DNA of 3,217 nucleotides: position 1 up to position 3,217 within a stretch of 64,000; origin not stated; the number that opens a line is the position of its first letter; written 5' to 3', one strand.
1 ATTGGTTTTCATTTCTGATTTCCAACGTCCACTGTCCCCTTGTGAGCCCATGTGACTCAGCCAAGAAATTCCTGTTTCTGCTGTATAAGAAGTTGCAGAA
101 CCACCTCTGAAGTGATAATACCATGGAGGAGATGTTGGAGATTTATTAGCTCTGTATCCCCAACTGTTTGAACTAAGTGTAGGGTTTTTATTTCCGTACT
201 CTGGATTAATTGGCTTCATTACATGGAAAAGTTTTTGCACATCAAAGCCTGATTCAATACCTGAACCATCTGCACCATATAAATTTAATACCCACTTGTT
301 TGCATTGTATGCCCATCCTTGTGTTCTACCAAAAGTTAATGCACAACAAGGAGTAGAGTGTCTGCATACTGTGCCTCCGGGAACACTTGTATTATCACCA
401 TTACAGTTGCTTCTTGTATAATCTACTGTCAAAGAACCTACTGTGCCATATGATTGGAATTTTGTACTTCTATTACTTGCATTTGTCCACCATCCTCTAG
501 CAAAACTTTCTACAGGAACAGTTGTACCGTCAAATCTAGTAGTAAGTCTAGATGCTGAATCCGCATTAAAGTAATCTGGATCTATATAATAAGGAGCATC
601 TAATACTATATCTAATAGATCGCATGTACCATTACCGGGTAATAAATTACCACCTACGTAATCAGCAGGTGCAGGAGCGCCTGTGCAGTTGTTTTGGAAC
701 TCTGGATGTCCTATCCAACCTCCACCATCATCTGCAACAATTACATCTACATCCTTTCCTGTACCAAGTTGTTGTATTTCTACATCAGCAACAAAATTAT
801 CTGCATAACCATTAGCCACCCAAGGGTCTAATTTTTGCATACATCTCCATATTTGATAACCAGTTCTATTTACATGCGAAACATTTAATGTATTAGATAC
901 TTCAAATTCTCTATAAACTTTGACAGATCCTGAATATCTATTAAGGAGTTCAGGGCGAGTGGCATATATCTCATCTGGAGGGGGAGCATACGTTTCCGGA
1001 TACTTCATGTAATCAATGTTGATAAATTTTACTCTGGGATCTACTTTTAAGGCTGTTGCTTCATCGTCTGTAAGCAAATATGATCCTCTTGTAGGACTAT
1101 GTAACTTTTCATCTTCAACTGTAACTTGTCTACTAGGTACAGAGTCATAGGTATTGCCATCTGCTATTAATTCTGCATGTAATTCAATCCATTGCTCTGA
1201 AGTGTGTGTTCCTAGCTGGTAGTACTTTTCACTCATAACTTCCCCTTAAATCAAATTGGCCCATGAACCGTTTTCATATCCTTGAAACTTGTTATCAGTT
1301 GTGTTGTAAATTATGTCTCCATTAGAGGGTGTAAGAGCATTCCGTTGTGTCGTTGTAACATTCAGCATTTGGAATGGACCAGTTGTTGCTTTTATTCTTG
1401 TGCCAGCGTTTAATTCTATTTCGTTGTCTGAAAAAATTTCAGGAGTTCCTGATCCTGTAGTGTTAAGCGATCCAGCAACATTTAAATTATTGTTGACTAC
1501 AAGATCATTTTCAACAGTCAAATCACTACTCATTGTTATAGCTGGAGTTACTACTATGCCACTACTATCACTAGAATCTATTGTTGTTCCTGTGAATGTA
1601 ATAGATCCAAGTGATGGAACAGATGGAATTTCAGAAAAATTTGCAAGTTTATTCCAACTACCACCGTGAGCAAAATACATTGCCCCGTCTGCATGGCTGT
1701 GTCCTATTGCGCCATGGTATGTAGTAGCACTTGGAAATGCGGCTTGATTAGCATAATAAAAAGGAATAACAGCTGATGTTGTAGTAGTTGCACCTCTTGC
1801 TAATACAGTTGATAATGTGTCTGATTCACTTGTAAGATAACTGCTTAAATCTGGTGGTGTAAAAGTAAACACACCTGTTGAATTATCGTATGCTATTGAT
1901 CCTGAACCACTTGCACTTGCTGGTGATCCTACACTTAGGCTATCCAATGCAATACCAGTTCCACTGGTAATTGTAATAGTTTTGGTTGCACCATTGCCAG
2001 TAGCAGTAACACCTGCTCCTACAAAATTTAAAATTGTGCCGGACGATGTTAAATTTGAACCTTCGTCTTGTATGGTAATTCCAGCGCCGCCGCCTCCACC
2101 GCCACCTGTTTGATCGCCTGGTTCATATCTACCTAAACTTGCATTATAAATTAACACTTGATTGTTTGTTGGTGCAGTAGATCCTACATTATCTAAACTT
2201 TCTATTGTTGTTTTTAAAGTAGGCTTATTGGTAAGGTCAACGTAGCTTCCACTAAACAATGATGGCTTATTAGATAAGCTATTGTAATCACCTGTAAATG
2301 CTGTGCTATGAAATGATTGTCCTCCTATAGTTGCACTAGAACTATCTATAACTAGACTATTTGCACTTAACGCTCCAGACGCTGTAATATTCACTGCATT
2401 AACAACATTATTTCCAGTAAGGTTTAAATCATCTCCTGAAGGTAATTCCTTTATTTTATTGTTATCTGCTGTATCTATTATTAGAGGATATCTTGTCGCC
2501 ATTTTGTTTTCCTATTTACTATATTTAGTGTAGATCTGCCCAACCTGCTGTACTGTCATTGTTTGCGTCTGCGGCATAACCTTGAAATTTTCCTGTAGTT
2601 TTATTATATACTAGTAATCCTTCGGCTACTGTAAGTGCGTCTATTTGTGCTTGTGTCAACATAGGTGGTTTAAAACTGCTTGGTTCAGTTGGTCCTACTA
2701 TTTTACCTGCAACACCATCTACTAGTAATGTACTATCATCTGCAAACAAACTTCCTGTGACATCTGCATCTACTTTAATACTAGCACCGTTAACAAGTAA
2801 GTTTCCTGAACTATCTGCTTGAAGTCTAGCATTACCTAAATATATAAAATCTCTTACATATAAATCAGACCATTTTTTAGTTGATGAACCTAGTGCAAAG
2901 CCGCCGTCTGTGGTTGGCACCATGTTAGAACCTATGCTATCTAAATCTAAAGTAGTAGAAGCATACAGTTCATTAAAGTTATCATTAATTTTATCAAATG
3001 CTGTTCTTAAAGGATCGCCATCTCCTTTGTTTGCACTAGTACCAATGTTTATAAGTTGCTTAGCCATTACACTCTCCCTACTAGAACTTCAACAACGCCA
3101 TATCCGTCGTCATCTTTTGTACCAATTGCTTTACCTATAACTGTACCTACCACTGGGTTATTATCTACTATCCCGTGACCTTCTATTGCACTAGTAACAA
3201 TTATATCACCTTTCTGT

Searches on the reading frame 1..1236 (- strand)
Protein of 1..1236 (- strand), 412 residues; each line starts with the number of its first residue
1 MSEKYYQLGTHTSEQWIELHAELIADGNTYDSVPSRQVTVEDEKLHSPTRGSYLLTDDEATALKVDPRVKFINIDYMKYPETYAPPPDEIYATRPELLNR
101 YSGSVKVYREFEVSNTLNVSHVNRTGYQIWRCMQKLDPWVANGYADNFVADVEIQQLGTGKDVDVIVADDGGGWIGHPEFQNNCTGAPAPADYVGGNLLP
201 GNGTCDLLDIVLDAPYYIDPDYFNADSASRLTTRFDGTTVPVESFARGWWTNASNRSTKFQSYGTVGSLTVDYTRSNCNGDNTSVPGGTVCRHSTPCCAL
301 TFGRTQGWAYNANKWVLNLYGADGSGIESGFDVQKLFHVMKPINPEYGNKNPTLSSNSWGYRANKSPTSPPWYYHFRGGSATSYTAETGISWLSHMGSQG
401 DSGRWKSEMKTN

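Call 10: search_protein_families(library=phrogs, proteins=[window:1-1236:-], max_evalue=0.00001)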
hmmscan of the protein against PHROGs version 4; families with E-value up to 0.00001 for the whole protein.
window:1-1236:- (412 aa): 1 family
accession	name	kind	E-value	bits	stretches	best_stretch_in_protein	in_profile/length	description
phrog_9158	-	unknown function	1.8e-48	166.8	1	2-366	4-301/696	-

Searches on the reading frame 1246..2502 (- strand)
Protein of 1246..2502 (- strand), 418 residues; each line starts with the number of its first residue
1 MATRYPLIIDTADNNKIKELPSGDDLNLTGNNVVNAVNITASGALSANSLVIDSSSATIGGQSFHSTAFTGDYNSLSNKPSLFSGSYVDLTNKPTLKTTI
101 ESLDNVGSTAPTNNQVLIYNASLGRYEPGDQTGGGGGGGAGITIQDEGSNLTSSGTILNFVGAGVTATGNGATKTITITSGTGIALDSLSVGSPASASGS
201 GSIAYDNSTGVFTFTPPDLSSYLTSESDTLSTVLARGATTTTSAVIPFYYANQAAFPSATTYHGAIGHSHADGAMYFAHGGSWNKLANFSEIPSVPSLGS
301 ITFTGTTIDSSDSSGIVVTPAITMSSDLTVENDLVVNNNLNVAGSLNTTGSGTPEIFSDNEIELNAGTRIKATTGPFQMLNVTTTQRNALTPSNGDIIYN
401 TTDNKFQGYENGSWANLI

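Call 10: search_protein_families(library=phrogs, proteins=[window:1246-2502:-], max_evalue=0.00001)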
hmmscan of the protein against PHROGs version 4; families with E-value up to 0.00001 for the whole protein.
window:1246-2502:- (418 aa): 2 families
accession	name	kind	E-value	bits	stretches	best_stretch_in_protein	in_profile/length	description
phrog_9729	-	tail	4.1e-18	66.3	1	250-302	507-557/750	tail fiber protein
phrog_9627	-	unknown function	4.8e-10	39.3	0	154-313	400-509/676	-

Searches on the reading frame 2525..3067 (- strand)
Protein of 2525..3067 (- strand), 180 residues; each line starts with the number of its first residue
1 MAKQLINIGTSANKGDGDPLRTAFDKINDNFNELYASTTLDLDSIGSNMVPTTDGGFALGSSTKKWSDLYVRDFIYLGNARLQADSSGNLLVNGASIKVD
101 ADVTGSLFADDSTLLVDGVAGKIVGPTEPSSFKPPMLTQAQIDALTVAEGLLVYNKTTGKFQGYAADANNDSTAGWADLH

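Call 10: search_protein_families(library=phrogs, proteins=[window:2525-3067:-], max_evalue=0.00001)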
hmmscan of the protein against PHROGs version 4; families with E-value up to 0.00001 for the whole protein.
window:2525-3067:- (180 aa): 4 families
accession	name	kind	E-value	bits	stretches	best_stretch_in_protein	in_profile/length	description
phrog_677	-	tail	7.7e-12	46.3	1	1-53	1-53/412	baseplate wedge tail fiber protein connector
phrog_8859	-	unknown function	1.1e-07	32.1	1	1-38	1-38/400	-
phrog_958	-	tail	8.2e-06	25.4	0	3-36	2-35/606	baseplate wedge subunit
phrog_29506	-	unknown function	9.3e-06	26.2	0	132-178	27-74/288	-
